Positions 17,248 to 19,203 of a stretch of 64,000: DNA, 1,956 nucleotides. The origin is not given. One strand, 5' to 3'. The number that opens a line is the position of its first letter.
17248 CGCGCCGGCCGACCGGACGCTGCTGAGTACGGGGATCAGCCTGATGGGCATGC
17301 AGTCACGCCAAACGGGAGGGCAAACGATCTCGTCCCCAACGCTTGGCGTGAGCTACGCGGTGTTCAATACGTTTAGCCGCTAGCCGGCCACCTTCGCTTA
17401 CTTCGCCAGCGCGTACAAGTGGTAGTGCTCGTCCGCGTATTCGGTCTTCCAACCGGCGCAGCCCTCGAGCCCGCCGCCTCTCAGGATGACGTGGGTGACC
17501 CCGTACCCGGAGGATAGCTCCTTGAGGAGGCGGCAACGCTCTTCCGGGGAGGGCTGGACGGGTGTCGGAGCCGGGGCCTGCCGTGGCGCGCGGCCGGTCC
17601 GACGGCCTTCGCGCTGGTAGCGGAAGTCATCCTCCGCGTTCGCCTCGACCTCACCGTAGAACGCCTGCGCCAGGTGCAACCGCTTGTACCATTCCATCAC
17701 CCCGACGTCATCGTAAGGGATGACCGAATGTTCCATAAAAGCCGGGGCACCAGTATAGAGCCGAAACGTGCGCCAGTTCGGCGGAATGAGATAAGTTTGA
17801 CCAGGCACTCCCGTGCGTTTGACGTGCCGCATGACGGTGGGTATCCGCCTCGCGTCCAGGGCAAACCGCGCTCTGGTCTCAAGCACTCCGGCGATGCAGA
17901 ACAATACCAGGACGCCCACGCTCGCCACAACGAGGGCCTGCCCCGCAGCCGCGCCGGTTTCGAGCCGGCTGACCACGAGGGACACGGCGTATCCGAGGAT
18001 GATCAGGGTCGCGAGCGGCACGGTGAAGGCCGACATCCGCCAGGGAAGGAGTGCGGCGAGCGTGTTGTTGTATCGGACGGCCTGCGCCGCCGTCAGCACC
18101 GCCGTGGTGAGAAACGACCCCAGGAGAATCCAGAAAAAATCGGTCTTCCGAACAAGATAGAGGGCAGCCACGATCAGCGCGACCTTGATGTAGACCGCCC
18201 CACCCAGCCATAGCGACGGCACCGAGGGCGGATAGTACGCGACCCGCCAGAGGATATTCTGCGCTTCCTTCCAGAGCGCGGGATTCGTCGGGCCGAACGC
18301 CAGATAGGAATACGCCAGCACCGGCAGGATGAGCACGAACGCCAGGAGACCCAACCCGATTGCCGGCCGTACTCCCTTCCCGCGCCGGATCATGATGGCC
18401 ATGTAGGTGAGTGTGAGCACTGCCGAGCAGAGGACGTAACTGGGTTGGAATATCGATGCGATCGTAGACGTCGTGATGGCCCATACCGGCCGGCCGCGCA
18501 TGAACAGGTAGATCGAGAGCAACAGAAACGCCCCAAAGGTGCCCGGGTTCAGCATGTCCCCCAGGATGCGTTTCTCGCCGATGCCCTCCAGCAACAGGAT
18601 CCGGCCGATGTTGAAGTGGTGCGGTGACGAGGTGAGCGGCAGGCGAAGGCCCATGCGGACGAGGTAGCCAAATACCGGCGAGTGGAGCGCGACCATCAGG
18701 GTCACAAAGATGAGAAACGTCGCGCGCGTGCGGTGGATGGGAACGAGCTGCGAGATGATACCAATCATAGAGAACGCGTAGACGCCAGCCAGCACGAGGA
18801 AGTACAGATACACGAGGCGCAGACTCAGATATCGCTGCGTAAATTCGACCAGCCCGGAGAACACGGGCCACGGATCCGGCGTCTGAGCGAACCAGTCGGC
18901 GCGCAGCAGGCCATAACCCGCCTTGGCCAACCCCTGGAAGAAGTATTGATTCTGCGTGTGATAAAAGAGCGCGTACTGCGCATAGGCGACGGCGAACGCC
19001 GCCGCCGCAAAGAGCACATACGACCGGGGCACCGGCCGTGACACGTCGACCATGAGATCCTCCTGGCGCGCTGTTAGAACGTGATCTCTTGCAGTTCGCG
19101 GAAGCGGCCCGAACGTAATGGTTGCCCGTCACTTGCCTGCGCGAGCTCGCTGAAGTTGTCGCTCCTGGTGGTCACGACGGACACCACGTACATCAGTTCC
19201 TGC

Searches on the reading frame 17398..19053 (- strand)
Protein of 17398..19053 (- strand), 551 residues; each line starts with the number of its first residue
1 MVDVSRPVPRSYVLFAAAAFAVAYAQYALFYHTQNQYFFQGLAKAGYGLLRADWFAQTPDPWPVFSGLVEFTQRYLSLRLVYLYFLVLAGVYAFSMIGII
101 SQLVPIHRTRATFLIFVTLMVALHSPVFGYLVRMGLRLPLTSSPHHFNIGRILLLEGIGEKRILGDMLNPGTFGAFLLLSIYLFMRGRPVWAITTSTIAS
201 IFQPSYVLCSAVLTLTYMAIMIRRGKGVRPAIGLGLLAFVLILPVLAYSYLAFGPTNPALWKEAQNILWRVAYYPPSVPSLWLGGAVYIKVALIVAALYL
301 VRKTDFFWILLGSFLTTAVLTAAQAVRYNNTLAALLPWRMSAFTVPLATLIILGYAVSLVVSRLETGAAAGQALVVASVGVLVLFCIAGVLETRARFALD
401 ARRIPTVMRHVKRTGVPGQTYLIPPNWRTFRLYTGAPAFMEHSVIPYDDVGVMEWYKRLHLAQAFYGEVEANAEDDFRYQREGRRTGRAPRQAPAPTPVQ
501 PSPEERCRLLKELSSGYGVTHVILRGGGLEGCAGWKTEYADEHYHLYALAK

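Call 5: search_protein_families(library=pfam, proteins=[window:17398-19053:-])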
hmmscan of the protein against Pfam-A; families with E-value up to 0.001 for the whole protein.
window:17398-19053:- (551 aa): 1 family
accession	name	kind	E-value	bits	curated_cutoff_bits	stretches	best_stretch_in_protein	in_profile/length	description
PF20604.3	DUF6798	-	1.3e-10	41.3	26.9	1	407-460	6-59/61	Domain of unknown function (DUF6798)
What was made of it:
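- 17398..19053 (-): DUF6798 membrane protein a: GT-C-fold glycosyltransferase. PF20604 (call 5).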

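Call 6: search_protein_families(library=ncbifam, proteins=[window:17398-19053:-])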
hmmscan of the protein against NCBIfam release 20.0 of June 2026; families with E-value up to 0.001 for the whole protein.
window:17398-19053:- (551 aa): 0 families

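Call 60: find_homologous_proteins(query=window:17398-19053:-, max_evalue=1e-8)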
Query window:17398-19053:- (551 aa): 44 proteins with E <= 1e-8 among 8000 candidates.
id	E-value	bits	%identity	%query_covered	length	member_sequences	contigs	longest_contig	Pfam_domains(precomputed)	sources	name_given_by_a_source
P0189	0.0e+0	1234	100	100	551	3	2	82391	PF20604.4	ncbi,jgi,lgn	jgi:hypothetical protein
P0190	0.0e+0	1117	90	100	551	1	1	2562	PF20604.4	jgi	jgi:hypothetical protein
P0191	0.0e+0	1049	83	100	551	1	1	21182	PF20604.4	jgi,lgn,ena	-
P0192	6.4e-269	911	73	100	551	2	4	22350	PF20604.4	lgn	-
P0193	3.0e-265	899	72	100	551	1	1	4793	PF20604.4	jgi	jgi:hypothetical protein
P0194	3.6e-239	813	64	100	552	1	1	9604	PF20604.4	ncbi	-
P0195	5.3e-226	770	62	100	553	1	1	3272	PF20604.4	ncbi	-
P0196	1.7e-194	666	58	96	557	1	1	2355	PF20604.4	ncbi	-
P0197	1.8e-192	659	56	97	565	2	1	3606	PF20604.4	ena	-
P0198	1.9e-192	659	57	97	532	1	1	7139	PF20604.4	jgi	jgi:hypothetical protein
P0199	5.8e-190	651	56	99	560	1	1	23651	PF20604.4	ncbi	-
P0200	1.5e-186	640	54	98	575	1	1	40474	PF20604.4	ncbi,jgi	jgi:hypothetical protein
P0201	5.7e-180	618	55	99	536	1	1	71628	PF20604.4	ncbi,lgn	-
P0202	9.4e-178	610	54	97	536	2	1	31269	PF20604.4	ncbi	-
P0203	9.6e-140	485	54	75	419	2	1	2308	PF20604.4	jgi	jgi:hypothetical protein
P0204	3.8e-120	420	43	97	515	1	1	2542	PF20604.4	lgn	-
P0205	2.5e-117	411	43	97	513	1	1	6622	PF20604.4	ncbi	ncbi:MAG: DUF6798 domain-containing protein [bacterium]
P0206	1.5e-114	402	39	97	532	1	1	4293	PF20604.4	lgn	-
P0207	6.1e-96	340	39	97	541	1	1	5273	PF20604.4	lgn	-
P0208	1.6e-94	336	37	97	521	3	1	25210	PF20604.4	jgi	-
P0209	3.1e-94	335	37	97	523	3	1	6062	PF20604.4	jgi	jgi:hypothetical protein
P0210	2.1e-93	332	36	98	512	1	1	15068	PF20604.4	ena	-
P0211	3.3e-90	321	36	98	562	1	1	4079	PF20604.4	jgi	jgi:hypothetical protein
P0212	4.7e-88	314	35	96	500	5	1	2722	PF20604.4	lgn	-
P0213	1.0e-85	307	35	97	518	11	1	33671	PF20604.4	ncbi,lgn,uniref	ncbi:DUF6798 domain-containing protein [Coleofasciculus chthonoplastes]|uniref:DUF6798 domain-contai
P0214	6.2e-81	291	36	96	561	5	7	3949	PF20604.4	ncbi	-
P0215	4.8e-80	288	36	98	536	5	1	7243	PF20604.4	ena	-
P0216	1.3e-79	287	34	97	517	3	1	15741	PF20604.4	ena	-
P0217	6.3e-79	284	36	97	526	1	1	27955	PF20604.4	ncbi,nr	ncbi:MAG: DUF6798 domain-containing protein [Synechococcales bacterium]|nr:DUF6798 domain-containing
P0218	3.0e-78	282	32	98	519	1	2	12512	PF20604.4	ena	-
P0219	3.3e-78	282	36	97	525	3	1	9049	PF20604.4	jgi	-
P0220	1.3e-76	277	32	98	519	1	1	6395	PF20604.4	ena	-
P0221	7.5e-75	271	32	98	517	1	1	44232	PF20604.4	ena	-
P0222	1.5e-73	267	33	97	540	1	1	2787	PF20604.4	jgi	jgi:hypothetical protein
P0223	2.8e-73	266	33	98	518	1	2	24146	PF20604.4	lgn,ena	-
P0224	1.6e-71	260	33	97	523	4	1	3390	PF20604.4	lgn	-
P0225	3.9e-71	259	34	95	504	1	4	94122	PF20604.4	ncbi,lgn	-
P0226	6.3e-71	258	32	99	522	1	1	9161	PF20604.4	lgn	-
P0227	1.2e-70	257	32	97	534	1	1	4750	PF20604.4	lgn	-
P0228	7.1e-70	254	33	97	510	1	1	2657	PF20604.4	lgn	-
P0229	1.2e-68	250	36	83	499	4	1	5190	PF20604.4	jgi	jgi:hypothetical protein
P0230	3.9e-67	245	35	82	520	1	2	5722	PF20604.4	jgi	jgi:hypothetical protein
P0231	2.3e-64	236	33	89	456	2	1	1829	PF20604.4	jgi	jgi:hypothetical protein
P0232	3.7e-62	229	32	97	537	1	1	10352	PF20604.4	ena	-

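Call 64: find_encoding_contigs(protein=P0191, flank=10000, max_places=1)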
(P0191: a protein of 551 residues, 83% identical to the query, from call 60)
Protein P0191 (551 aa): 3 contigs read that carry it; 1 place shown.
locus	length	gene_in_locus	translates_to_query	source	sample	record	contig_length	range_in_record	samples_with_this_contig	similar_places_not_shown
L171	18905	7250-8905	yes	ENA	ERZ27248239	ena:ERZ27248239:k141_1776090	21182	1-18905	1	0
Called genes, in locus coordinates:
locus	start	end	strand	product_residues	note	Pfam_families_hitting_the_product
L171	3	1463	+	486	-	?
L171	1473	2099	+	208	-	PF01947:Rv2949c-like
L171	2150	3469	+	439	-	PF14535:AMP-binding_C_2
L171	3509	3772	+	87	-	PF00550:PP-binding (weak)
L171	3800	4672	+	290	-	PF12146:Hydrolase_4 (weak)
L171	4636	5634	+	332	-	PF01738:DLH (faint), PF00561:Abhydrolase_1, PF12146:Hydrolase_4, PF12697:Abhydrolase_6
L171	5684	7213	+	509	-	PF01943:Polysacc_synt, PF13440:Polysacc_synt_3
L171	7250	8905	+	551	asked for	PF20604:DUF6798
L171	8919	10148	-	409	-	-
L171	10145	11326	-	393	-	-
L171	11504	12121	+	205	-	PF13489:Methyltransf_23, PF08241:Methyltransf_11, PF13649:Methyltransf_25 (weak), PF13847:Methyltransf_31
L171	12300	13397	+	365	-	PF07730:HisKA_3, PF13581:HATPase_c_2, PF02518:HATPase_c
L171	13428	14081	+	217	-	PF00072:Response_reg, PF00196:GerE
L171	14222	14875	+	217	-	PF00072:Response_reg, PF00196:GerE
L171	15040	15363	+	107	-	PF13411:MerR_1, PF00376:MerR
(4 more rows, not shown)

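Call 74: predict_structure(alignment_id=A5)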
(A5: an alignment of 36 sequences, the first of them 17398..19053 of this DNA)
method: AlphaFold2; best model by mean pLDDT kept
length: 551 residues; sequences in the alignment: 36
mean_pLDDT: 86.8   pTM: 0.88
mean pLDDT of the five models: 86.8, 85.5, 85.6, 85.2, 84.2
residues with pLDDT >= 90: 331; 70-90: 163; 50-70: 26; < 50: 31
segments of 3 or more residues with pLDDT < 50: 1-6, 473-497
pLDDT, mean of each block of 10 residues (from residue 1): 48 87 85 73 92 91 93 92 94 96 90 95 88 80 57 82 86 96 97 97 94 98 94 97 94 91 86 72 86 97 97 95 87 85 95 96 88 94 95 88 89 95 89 93 88 93 82 47 41 50 91 94 88 92 93 75
secondary structure, 60 per line:
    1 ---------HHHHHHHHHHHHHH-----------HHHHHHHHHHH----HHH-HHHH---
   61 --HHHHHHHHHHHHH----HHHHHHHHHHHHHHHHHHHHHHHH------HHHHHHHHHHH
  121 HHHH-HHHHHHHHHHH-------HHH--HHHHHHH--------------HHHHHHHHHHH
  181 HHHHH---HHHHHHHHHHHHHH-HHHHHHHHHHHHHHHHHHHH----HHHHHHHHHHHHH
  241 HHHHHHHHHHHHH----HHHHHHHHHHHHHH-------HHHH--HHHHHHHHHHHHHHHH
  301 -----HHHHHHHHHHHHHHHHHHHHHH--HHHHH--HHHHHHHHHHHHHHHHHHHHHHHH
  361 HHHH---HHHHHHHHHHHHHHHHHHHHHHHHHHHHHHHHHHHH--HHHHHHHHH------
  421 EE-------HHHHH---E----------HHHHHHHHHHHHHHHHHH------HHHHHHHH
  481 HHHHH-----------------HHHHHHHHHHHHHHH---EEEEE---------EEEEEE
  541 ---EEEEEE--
elements in order: H10-23 H35-45 H54-57 H63-75 H80-103 H110-124 H126-136 H149-155 H170-185 H189-202 H204-223 H228-253 H258-271 H279-282 H285-300 H306-327 H330-334 H337-364 H368-403 H406-414 H430-434 H449-466 H473-485 H503-517 E521-525 E535-540 E544-549
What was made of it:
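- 17398..19053 (-): AF2 model pLDDT 87 (call 74).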

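Call 77: fold_search(model_id=the predicted structure, library=pdb)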
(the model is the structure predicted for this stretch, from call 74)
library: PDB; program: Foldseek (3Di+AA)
matches with E <= 10: 279; with E <= 0.001: 6
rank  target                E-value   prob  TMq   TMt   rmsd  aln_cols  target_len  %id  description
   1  7zlg_A                1.7e-04  1.00  0.39  0.34  14.4       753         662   10  Cryo-EM structure of C-mannosyltransferase CeDPY19, in complex with acceptor peptide and bound to CMT2-Fab and anti-Fa (released 2023-01-11)
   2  7zlh_A                2.0e-04  1.00  0.37  0.32  12.4       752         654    9  Cryo-EM structure of C-mannosyltransferase CeDPY19, in apo state, bound to CMT2-Fab and anti-Fab nanobody (released 2023-01-11)
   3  8b6l_I                2.7e-04  1.00  0.41  0.34  14.6       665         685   11  Subtomogram average of the human Sec61-TRAP-OSTA-translocon (released 2022-12-07)
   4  5ogl_A                4.1e-04  1.00  0.40  0.33  12.7       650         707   11  Structure of bacterial oligosaccharyltransferase PglB in complex with an acceptor peptide and an lipid-linked oligosac (released 2017-10-25)
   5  6s7o_A                6.3e-04  1.00  0.47  0.41  12.0       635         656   11  Cryo-EM structure of human oligosaccharyltransferase complex OST-A (released 2019-12-18)
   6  6s7t_A                8.5e-04  1.00  0.44  0.37  11.3       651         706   11  Cryo-EM structure of human oligosaccharyltransferase complex OST-B (released 2019-12-18)
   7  6gxc_A                1.2e-03  1.00  0.42  0.35  11.8       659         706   12  Bacterial oligosaccharyltransferase PglB in complex with an inhibitory peptide and a reactive lipid-linked oligosaccha (released 2018-11-14)
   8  8agc_A                1.2e-03  1.00  0.45  0.37  12.9       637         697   11  Structure of yeast oligosaccharylransferase complex with lipid-linked oligosaccharide and non-acceptor peptide bound (released 2022-12-07)
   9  8if8_C                1.5e-03  1.00  0.41  0.39  12.4       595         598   12  Arabinosyltransferase AftA (released 2023-05-31)
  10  7oci_F                2.7e-03  1.00  0.43  0.39  13.8       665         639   10  Cryo-EM structure of yeast Ost6p containing oligosaccharyltransferase complex (released 2022-02-16)
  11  6c26_A                4.9e-03  1.00  0.43  0.37  13.3       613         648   11  The Cryo-EM structure of a eukaryotic oligosaccharyl transferase complex (released 2018-01-31)
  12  6x0o                  1.0e-02  0.99  0.29  0.17  18.8       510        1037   13  Single-Particle Cryo-EM Structure of Arabinosyltransferase EmbB from Mycobacterium smegmatis (released 2020-06-10)
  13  7bvc_B                1.4e-02  0.99  0.32  0.19  11.9       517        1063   14  Cryo-EM structure of Mycobacterium smegmatis arabinosyltransferase EmbA-EmbB-AcpM2 in complex with ethambutol (released 2020-04-29)
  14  5ezm                  7.7e-02  0.96  0.40  0.41  15.3       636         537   12  Crystal Structure of ArnT from Cupriavidus metallidurans in the apo state (released 2016-02-17)
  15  7e9s_A                9.9e-02  0.66  0.30  0.22  16.2       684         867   11  Archaeal oligosaccharyltransferase AglB from Archaeoglobus fulgidus in complex with an inhibitory peptide and a dolich (released 2021-09-08)
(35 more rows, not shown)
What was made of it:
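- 17398..19053 (-): The top 14 PDB fold matches are all GT-C enzymes: DPY19, STT3/PglB, AftA, EmbB, ArnT (call 77).
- On GT-C glycosyltransferases (for DUF6798): The top 14 PDB fold matches are all GT-C enzymes, with probability 0.96-1.0 (ArnT, the 14th, at E = 0.077) and TM about 0.3-0.47 (calls 74, 77).
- DUF6798 has a GT-C fold (call 77).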
